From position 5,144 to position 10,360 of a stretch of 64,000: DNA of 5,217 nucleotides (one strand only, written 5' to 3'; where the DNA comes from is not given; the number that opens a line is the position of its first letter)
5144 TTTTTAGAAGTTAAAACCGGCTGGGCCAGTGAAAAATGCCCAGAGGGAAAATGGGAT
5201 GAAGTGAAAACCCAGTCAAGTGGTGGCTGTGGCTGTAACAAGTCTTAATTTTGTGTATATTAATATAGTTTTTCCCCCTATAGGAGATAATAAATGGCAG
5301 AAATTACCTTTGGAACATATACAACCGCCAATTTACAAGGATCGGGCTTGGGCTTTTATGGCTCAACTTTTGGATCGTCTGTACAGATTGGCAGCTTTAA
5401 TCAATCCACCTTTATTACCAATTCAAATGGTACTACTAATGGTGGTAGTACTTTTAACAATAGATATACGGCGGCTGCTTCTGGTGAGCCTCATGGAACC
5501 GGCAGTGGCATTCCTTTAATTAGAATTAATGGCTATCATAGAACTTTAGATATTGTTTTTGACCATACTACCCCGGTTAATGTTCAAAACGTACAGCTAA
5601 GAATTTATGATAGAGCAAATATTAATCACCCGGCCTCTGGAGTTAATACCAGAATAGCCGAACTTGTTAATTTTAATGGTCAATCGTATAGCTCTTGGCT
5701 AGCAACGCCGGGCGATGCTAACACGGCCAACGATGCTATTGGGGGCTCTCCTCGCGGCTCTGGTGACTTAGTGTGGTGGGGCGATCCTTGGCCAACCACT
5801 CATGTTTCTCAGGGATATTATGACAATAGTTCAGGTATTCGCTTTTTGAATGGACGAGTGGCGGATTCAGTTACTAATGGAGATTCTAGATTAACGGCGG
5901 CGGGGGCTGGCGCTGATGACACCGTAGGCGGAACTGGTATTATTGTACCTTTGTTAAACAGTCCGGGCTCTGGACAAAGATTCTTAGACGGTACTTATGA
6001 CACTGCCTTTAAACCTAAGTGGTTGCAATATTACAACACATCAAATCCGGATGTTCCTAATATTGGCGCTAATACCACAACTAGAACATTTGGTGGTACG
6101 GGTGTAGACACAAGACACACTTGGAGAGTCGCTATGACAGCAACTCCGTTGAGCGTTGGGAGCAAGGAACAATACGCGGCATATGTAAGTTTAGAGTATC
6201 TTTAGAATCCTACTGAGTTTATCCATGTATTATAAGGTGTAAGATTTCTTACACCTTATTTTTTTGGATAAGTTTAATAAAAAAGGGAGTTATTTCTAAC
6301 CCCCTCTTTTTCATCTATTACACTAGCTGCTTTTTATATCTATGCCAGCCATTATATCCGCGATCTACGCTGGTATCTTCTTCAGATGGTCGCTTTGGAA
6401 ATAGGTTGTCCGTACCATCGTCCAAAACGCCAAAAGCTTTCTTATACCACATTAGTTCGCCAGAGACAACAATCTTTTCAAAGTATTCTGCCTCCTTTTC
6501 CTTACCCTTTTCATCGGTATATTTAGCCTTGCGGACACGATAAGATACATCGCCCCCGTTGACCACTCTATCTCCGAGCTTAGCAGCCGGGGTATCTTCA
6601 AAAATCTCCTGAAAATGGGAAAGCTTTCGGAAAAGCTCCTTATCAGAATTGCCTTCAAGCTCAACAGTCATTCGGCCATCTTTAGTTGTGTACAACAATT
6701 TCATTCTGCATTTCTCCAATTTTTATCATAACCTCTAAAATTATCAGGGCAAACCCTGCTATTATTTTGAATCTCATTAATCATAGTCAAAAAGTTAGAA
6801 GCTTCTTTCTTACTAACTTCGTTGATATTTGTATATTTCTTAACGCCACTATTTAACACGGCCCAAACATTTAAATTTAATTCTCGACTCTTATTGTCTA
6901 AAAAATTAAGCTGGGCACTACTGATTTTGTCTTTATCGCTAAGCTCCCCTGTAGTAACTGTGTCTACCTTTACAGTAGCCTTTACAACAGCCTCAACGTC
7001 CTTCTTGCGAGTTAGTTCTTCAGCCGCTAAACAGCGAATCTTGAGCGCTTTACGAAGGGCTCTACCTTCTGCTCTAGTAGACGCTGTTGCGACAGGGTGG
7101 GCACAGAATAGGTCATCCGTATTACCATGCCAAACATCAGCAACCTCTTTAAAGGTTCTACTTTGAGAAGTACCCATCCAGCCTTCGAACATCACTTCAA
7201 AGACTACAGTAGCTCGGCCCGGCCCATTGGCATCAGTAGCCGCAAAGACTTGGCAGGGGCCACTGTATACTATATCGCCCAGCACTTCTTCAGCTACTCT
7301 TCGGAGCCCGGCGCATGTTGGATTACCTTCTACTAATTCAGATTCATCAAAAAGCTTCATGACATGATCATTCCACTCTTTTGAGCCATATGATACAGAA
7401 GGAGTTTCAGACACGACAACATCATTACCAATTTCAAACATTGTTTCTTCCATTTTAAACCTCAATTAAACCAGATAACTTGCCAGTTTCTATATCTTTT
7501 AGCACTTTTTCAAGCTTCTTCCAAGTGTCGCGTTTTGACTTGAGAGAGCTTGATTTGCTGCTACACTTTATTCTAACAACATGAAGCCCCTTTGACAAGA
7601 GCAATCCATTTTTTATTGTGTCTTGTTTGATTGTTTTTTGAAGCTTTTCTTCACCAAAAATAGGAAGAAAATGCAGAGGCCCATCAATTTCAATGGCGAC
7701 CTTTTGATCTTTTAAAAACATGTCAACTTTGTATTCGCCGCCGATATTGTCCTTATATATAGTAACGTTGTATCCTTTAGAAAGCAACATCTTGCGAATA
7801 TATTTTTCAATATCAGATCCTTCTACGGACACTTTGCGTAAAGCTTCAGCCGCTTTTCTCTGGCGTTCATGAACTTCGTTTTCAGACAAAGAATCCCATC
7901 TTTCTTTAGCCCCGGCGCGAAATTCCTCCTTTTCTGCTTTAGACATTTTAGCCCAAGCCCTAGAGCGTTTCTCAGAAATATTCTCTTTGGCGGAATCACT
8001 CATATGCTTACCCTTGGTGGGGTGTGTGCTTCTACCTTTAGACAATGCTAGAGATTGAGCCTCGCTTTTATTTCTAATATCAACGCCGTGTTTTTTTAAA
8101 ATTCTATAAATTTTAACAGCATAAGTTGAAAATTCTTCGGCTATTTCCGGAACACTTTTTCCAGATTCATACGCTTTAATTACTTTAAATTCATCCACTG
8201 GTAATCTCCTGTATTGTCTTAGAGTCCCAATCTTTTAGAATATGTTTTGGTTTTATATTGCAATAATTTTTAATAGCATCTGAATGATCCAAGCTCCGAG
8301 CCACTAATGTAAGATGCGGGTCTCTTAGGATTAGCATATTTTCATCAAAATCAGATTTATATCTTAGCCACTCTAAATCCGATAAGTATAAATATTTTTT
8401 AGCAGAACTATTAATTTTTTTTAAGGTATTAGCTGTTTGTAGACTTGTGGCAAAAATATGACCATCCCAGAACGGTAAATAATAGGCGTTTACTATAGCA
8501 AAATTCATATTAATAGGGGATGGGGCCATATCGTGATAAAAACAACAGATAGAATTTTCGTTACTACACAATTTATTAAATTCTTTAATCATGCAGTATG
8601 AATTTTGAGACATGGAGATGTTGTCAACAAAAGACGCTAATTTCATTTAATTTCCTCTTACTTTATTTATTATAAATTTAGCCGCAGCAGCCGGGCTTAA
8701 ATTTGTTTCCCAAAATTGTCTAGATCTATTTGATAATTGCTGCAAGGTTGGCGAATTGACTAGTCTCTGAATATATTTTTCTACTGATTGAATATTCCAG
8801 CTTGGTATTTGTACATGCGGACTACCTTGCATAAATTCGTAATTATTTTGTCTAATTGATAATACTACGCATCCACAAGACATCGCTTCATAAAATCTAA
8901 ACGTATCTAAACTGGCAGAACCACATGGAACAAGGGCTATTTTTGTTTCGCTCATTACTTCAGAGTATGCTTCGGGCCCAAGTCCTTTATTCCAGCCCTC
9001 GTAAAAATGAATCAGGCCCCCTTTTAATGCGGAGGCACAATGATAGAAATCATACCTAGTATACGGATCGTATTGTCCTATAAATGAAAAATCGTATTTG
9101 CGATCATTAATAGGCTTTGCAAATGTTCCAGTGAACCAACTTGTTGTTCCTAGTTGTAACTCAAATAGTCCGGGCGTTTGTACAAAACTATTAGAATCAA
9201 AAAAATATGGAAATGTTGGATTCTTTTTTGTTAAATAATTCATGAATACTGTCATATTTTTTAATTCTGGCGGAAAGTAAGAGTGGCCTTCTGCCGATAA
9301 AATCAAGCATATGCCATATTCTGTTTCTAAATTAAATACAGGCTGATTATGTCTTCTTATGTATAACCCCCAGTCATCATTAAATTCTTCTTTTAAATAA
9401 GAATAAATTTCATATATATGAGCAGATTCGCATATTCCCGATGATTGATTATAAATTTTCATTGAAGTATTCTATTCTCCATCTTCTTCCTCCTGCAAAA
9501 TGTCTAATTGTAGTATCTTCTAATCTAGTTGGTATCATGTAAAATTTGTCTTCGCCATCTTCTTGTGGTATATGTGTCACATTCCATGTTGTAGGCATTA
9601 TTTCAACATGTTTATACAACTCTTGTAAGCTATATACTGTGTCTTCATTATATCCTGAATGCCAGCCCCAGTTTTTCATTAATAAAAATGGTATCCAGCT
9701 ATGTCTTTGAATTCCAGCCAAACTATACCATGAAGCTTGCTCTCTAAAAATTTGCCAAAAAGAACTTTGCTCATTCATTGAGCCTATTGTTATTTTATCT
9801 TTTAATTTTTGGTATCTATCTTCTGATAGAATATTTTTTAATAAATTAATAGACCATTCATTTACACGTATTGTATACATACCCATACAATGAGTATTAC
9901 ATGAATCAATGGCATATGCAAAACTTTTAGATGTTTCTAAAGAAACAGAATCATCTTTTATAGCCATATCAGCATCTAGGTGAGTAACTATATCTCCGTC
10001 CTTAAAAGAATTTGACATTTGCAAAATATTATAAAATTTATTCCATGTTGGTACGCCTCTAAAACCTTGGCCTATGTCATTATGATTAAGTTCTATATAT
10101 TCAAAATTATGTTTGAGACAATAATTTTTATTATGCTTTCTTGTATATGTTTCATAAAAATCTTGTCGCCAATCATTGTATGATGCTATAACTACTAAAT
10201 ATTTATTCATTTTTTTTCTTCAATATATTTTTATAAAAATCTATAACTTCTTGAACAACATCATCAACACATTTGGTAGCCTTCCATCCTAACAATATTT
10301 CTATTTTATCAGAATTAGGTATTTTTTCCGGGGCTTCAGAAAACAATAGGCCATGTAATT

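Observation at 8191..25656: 17-kb glycan-biosynthesis island with eukaryote-like glycosyltransferase families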

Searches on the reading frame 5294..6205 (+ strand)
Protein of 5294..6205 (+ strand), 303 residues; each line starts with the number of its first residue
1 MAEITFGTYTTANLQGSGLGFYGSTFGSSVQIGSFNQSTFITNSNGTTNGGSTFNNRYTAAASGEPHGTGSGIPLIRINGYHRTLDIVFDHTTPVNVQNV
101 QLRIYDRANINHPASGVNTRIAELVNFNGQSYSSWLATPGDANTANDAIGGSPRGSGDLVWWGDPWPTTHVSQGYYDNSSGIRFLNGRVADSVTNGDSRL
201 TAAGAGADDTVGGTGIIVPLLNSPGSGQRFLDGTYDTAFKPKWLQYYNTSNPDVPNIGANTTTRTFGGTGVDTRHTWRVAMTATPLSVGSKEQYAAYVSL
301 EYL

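Call 6: search_protein_families(library=pfam, proteins=[window:5294-6205:+], max_evalue=0.01)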
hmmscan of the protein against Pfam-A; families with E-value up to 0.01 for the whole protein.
window:5294-6205:+ (303 aa): 0 families

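Call 9: search_protein_families(library=phrogs, proteins=[window:5294-6205:+], max_evalue=0.001)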
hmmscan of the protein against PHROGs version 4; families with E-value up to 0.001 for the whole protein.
window:5294-6205:+ (303 aa): 0 families

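Call 38: search_protein_families(library=pfam, proteins=[window:5294-6205:+], max_evalue=10)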
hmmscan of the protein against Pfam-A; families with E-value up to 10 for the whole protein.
window:5294-6205:+ (303 aa): 0 families

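Call 41: search_dna_similar(query=window:5294-6205:+, collection=phages, mode=protein, max_rows=15, max_evalue=0.001)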
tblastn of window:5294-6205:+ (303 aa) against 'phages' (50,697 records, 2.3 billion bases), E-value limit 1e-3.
No match.

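Call 64: find_homologous_proteins(query=window:5294-6205:+, max_evalue=0.001)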
Query window:5294-6205:+ (303 aa): 414 proteins with E <= 0.001 among 2672 candidates; the best 120 are listed.
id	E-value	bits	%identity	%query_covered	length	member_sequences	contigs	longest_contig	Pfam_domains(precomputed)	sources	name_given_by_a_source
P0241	3.2e-182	623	91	100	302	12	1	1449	-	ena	-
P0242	4.9e-173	593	86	100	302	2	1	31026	-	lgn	-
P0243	1.0e-171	588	84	100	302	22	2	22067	-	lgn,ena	-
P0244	2.4e-170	584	85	100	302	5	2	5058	-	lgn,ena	-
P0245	1.2e-149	516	75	100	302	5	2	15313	-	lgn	-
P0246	1.3e-141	489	72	100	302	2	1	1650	-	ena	-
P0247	1.3e-140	486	72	100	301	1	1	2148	-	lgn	-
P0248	2.6e-139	482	72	100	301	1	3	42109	-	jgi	jgi:hypothetical protein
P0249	4.2e-139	481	71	100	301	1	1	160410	-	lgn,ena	-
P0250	1.3e-137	476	71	100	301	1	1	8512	-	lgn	-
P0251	1.0e-136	473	70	100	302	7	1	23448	-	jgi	jgi:hypothetical protein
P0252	3.8e-136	471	70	100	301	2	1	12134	-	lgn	-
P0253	4.9e-136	471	70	100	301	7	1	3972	-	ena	-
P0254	1.3e-135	470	68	100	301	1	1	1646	-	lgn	-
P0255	1.6e-135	469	70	100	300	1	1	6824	-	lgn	-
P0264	2.2e-131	456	68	100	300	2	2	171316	-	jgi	jgi:hypothetical protein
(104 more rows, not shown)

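Call 66: search_solved_structures(query=A3, max_evalue=10, show_alignments=0)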
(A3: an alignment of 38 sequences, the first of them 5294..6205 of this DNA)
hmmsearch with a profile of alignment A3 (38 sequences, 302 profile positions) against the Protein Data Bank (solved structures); distinct sequences matched with E-value up to 10: 2.
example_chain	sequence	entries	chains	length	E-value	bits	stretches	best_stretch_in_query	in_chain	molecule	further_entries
5xmc_A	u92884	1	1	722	0.06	16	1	200-246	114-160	E3 ubiquitin-protein ligase Itchy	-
4hpz_A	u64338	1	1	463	1.2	11.6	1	260-287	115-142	dTale2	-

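Call 67: find_encoding_contigs(protein=P0264, flank=10000, max_places=1)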
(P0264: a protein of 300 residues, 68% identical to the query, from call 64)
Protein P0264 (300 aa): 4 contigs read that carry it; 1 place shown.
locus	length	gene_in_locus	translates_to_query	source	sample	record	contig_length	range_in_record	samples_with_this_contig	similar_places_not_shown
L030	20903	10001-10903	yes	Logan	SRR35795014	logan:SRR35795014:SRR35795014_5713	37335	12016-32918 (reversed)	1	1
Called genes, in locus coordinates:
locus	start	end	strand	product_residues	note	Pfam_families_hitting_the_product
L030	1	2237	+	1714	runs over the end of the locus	-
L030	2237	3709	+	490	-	-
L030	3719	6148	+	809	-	-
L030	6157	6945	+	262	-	-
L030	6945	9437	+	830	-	-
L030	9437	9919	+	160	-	-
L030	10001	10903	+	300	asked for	-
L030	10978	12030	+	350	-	-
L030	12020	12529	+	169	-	PF00702:Hydrolase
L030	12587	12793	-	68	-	-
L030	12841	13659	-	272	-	PF01541:GIY-YIG (weak), PF19835:SegE_GIY-YIG (weak)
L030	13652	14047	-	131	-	-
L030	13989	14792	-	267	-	-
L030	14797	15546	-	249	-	-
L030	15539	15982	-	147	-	-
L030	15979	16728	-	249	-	PF03016:Exostosin_GT47, PF24785:RXYLT1_C (weak)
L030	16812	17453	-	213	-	PF01755:Glyco_transf_25 (faint)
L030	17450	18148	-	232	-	PF13489:Methyltransf_23 (weak), PF08241:Methyltransf_11 (weak)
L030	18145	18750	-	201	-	-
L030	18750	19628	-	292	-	-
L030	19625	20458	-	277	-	-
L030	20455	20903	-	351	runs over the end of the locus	PF13524:Glyco_trans_1_2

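Call 70: search_protein_families(library=pfam, proteins=[L030:10978-12030:+], max_evalue=0.01)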
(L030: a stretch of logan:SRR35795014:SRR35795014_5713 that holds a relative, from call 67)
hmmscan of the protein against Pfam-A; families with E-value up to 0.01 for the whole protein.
L030:10978-12030:+ (350 aa): 1 family
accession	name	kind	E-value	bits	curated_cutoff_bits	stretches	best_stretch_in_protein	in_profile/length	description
PF02796.21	HTH_7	-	0.0029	18.1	23.8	0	9-35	8-34/45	Helix-turn-helix domain of resolvase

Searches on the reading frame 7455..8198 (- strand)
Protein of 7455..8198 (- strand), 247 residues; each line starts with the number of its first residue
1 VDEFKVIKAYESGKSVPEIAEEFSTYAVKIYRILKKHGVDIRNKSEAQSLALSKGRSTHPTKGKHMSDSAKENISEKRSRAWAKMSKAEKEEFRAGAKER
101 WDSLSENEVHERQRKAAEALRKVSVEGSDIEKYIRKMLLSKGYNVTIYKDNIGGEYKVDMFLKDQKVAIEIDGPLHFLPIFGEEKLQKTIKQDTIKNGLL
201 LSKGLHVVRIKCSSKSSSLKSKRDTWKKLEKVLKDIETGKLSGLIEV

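Call 6: search_protein_families(library=pfam, proteins=[window:7455-8198:-], max_evalue=0.01)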
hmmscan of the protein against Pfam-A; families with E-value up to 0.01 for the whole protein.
window:7455-8198:- (247 aa): 2 families
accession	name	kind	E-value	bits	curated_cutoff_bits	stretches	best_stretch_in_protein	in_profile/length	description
PF03852.21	Vsr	-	0.0017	18.6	27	1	115-173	8-64/74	DNA mismatch endonuclease Vsr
PF04480.18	DUF559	-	0.0068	16.7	20.6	0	113-211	3-89/109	Protein of unknown function (DUF559)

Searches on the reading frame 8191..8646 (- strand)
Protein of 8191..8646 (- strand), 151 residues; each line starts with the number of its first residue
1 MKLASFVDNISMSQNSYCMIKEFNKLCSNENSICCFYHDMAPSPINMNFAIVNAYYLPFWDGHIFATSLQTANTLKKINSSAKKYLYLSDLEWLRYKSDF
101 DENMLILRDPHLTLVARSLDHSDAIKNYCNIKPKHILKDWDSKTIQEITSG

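Call 4: search_protein_families(library=pfam, proteins=[window:8191-8646:-], max_evalue=0.01)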
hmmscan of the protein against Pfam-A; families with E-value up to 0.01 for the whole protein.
window:8191-8646:- (151 aa): 0 families

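Call 11: search_protein_families(library=ncbifam, proteins=[window:8191-8646:-], max_evalue=0.01)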
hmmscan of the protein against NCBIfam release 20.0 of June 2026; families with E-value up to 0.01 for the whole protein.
window:8191-8646:- (151 aa): 0 families

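Call 38: search_protein_families(library=pfam, proteins=[window:8191-8646:-], max_evalue=10)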
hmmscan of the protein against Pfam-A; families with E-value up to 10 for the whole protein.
window:8191-8646:- (151 aa): 0 families

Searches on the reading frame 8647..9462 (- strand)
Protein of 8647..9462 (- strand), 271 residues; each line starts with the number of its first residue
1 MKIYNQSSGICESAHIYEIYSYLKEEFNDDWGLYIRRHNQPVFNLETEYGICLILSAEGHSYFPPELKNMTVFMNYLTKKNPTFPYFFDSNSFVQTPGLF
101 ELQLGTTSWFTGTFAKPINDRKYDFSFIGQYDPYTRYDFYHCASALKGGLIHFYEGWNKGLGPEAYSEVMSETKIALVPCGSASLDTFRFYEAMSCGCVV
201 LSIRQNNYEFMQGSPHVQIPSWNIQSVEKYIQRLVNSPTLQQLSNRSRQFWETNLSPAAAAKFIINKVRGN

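Call 4: search_protein_families(library=pfam, proteins=[window:8647-9462:-], max_evalue=0.01)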
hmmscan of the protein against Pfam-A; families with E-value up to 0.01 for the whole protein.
window:8647-9462:- (271 aa): 1 family
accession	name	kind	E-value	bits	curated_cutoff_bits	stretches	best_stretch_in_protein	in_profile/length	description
PF13524.12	Glyco_trans_1_2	-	0.00023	21.6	25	1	156-209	23-86/144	Glycosyl transferase-like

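Call 90: search_protein_families(library=phrogs, proteins=[window:8647-9462:-], max_evalue=0.001)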
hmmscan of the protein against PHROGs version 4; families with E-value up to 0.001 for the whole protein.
window:8647-9462:- (271 aa): 0 families

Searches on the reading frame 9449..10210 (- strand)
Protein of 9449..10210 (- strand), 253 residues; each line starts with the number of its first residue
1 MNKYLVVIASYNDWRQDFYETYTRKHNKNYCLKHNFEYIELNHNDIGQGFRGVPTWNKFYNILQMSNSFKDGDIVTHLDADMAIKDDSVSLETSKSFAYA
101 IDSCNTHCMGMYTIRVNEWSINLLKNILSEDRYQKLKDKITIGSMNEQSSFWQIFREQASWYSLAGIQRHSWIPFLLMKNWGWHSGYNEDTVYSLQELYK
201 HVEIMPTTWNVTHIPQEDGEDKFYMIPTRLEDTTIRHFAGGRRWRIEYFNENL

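Call 4: search_protein_families(library=pfam, proteins=[window:9449-10210:-], max_evalue=0.01)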
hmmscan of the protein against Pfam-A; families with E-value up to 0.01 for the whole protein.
window:9449-10210:- (253 aa): 0 families

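Call 11: search_protein_families(library=ncbifam, proteins=[window:9449-10210:-], max_evalue=0.01)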
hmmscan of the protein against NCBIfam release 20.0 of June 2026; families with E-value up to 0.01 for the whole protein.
window:9449-10210:- (253 aa): 0 families

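Call 38: search_protein_families(library=pfam, proteins=[window:9449-10210:-], max_evalue=10)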
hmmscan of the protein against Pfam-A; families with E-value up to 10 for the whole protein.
window:9449-10210:- (253 aa): 0 families

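Call 90: search_protein_families(library=phrogs, proteins=[window:9449-10210:-], max_evalue=0.001)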
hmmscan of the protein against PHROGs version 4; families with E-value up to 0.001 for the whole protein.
window:9449-10210:- (253 aa): 0 families
